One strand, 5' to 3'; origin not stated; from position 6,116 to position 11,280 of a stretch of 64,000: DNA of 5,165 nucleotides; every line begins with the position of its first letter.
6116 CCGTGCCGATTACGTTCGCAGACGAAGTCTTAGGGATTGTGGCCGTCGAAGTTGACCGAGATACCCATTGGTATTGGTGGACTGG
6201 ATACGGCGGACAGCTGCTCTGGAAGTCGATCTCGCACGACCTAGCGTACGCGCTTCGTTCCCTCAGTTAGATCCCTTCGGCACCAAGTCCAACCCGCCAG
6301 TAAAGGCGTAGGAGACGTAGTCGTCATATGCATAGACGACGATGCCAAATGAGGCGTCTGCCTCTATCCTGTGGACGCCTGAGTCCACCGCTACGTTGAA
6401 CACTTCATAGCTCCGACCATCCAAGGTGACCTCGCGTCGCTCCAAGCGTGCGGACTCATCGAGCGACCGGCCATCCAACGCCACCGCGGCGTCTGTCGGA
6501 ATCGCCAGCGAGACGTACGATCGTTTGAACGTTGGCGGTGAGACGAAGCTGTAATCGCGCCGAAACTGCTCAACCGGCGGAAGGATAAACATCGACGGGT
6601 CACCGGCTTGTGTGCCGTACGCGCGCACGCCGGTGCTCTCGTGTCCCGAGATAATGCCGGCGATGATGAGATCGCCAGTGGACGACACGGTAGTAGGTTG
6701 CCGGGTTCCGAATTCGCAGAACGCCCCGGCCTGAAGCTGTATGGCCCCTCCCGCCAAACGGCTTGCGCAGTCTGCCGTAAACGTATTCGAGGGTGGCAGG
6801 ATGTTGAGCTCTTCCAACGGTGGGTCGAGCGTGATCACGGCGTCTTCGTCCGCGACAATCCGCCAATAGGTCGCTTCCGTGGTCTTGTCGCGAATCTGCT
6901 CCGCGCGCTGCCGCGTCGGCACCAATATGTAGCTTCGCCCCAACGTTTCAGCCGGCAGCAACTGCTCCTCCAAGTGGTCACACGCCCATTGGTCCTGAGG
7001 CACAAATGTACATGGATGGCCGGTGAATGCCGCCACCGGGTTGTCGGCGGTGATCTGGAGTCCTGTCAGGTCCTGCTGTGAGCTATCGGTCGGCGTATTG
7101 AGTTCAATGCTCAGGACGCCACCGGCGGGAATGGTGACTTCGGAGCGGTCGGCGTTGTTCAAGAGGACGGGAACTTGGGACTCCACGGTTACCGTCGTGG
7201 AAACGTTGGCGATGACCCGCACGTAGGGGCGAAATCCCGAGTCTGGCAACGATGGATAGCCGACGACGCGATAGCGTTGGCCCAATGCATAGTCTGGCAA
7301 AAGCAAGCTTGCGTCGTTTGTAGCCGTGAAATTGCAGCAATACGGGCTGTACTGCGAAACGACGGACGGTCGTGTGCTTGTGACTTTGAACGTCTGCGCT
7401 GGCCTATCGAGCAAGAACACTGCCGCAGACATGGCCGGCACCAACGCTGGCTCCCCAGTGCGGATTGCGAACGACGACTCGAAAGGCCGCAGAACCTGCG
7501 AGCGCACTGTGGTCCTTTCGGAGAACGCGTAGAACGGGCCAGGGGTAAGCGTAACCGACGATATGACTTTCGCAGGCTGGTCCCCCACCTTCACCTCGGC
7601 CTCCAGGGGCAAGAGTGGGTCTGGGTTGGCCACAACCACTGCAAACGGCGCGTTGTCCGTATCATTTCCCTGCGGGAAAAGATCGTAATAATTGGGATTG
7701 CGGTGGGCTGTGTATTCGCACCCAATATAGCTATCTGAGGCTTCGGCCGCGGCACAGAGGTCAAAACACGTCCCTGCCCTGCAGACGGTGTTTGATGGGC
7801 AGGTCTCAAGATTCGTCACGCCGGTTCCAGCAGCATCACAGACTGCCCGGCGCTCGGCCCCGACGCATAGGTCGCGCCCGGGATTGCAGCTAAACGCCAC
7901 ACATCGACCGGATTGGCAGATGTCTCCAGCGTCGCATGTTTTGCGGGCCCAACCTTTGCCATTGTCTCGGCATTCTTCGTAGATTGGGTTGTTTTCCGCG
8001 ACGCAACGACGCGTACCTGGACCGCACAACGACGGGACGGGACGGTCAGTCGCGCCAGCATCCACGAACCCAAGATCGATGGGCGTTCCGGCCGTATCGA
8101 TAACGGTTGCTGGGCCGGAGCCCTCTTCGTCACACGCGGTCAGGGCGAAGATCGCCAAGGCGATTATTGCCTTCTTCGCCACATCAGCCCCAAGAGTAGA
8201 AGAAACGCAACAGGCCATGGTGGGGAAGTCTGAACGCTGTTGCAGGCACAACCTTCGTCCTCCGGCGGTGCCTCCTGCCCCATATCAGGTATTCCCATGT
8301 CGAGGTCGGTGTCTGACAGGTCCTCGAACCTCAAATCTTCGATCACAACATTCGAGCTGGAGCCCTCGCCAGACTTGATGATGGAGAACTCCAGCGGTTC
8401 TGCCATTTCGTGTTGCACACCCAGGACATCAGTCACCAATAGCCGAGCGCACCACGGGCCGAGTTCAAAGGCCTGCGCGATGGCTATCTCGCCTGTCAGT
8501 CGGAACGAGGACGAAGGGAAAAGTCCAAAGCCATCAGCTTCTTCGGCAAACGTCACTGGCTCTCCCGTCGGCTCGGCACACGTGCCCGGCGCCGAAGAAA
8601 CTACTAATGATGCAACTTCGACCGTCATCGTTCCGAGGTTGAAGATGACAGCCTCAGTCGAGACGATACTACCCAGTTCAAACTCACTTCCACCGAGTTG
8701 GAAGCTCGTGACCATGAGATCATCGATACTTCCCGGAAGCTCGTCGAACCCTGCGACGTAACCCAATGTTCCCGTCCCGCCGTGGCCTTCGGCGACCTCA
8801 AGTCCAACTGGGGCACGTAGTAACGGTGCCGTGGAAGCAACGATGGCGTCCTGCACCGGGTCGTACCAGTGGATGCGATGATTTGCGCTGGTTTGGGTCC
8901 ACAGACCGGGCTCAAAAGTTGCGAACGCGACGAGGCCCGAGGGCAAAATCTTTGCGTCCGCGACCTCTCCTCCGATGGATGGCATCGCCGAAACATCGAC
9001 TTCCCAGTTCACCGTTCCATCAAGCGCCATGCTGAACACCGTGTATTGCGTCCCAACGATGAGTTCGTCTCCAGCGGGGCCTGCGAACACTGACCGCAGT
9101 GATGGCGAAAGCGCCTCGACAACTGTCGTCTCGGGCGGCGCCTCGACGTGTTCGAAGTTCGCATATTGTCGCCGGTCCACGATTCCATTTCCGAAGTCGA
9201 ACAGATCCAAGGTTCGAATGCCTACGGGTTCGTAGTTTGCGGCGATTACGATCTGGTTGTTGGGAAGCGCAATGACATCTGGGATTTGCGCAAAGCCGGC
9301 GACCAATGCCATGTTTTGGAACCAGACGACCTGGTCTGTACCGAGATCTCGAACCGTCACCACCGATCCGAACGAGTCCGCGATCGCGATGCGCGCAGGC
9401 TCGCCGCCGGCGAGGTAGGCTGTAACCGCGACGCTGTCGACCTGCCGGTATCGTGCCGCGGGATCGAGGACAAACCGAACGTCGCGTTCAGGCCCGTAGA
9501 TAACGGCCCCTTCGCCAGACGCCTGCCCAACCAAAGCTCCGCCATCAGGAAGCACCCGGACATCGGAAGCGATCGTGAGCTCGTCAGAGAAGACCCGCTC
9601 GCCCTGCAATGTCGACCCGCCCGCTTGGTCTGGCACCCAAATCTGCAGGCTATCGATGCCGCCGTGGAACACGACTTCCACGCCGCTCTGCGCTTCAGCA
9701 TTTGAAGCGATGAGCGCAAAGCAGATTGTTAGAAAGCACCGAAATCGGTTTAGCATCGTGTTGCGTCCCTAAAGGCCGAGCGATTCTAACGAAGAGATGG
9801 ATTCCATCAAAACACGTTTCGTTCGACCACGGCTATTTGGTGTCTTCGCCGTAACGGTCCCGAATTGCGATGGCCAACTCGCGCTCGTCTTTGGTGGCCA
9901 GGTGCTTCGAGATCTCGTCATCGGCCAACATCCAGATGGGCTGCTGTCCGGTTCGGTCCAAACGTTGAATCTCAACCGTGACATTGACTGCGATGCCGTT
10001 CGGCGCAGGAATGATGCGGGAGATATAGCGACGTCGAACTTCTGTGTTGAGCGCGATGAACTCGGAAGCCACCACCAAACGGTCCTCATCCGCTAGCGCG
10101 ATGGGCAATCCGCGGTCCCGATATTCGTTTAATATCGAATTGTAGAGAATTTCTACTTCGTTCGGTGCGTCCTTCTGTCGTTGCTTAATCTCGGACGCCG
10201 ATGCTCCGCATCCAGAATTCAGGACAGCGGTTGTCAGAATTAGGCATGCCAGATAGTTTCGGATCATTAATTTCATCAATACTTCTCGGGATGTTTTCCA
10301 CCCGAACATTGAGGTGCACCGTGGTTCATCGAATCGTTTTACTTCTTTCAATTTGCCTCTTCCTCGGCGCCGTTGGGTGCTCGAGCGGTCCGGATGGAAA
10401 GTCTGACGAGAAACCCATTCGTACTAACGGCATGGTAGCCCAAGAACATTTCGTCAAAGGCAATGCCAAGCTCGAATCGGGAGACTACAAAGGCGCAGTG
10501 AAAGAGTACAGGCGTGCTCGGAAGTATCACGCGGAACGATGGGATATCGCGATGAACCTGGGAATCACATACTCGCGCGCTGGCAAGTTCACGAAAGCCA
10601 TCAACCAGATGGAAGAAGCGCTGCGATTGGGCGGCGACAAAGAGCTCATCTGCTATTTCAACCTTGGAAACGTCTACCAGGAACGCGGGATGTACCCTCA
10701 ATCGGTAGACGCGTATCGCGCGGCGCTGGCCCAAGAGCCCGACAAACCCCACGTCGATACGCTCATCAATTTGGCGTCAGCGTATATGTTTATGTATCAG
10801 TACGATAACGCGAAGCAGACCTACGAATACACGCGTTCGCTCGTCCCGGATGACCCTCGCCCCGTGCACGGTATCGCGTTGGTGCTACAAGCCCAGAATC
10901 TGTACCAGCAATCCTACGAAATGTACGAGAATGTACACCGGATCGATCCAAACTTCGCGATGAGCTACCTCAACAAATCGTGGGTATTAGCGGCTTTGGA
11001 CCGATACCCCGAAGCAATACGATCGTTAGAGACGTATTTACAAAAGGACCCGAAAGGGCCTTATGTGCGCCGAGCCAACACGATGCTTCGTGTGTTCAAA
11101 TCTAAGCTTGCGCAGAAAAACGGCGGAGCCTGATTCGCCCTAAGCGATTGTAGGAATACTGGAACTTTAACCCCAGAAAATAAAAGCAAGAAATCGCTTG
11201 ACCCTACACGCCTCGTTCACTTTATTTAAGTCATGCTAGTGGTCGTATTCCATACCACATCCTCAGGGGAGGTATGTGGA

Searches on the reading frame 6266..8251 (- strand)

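Call 13: search_protein_families(library=pfam, proteins=[window:6266-8251:-], max_evalue=0.001)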
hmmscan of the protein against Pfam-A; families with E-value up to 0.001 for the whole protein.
window:6266-8251:- (662 aa): 1 family
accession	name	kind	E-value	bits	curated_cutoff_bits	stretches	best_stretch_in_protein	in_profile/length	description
PF17517.7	IgGFc_binding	-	1.8e-56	192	25.6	1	313-640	1-296/297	IgGFc binding protein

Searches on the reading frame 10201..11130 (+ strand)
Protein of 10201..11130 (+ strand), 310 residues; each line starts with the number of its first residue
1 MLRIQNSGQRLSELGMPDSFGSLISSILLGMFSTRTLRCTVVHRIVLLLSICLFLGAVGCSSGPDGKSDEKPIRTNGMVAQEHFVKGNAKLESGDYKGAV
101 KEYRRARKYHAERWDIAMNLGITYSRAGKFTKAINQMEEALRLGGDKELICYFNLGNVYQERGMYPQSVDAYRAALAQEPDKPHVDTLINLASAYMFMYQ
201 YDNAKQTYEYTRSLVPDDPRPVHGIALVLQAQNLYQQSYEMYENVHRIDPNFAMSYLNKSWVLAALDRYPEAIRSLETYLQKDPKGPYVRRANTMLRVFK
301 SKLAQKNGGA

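Call 12: search_protein_families(library=pfam, proteins=[window:10201-11130:+], max_evalue=0.001)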
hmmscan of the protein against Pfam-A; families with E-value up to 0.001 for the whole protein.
window:10201-11130:+ (310 aa): 15 families
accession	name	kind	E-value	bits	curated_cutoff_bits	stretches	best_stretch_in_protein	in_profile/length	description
PF07719.23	TPR_2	-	3.6e-26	89.5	27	1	151-181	3-33/34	Tetratricopeptide repeat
PF00515.34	TPR_1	-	6.5e-20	70.5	27.8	1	151-181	3-33/34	Tetratricopeptide repeat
PF14559.12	TPR_19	-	3.2e-19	69.5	25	3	91-142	2-53/68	Tetratricopeptide repeat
PF13424.12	TPR_12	-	3.4e-19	69.3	30.1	2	117-177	6-73/77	Tetratricopeptide repeat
PF13432.12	TPR_16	-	1.4e-17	64.2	32.7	1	86-144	3-61/65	Tetratricopeptide repeat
PF13181.12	TPR_8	-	3.6e-15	55.2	25.7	0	186-209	2-25/34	Tetratricopeptide repeat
PF13176.12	TPR_7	-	1.3e-14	53.4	27.9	0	153-184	3-34/36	Tetratricopeptide repeat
PF13428.12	TPR_14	-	1e-13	50.9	23.5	0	153-181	5-33/44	Tetratricopeptide repeat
PF13371.12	TPR_9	-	2.1e-13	50.5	35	1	230-297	6-73/73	Tetratricopeptide repeat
PF13414.12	TPR_11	-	3.4e-13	49.5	26.8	1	87-128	1-42/42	TPR repeat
PF13431.12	TPR_17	-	5e-11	42.4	24.4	0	247-273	7-33/34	Tetratricopeptide repeat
PF13374.12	TPR_10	-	1.7e-10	41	27.5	0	117-143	5-31/42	Tetratricopeptide repeat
PF13174.12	TPR_6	-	9.8e-10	38.9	26.3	0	152-181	3-32/33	Tetratricopeptide repeat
PF24575.1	TPR_Slam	-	1.2e-08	35.7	35.2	0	149-206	47-102/104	Surface lipoprotein assembly modifier, N-terminal TPR repeats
PF12895.13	ANAPC3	-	7.4e-06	26.6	27.2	0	199-278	3-81/82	Anaphase-promoting complex, cyclosome, subunit 3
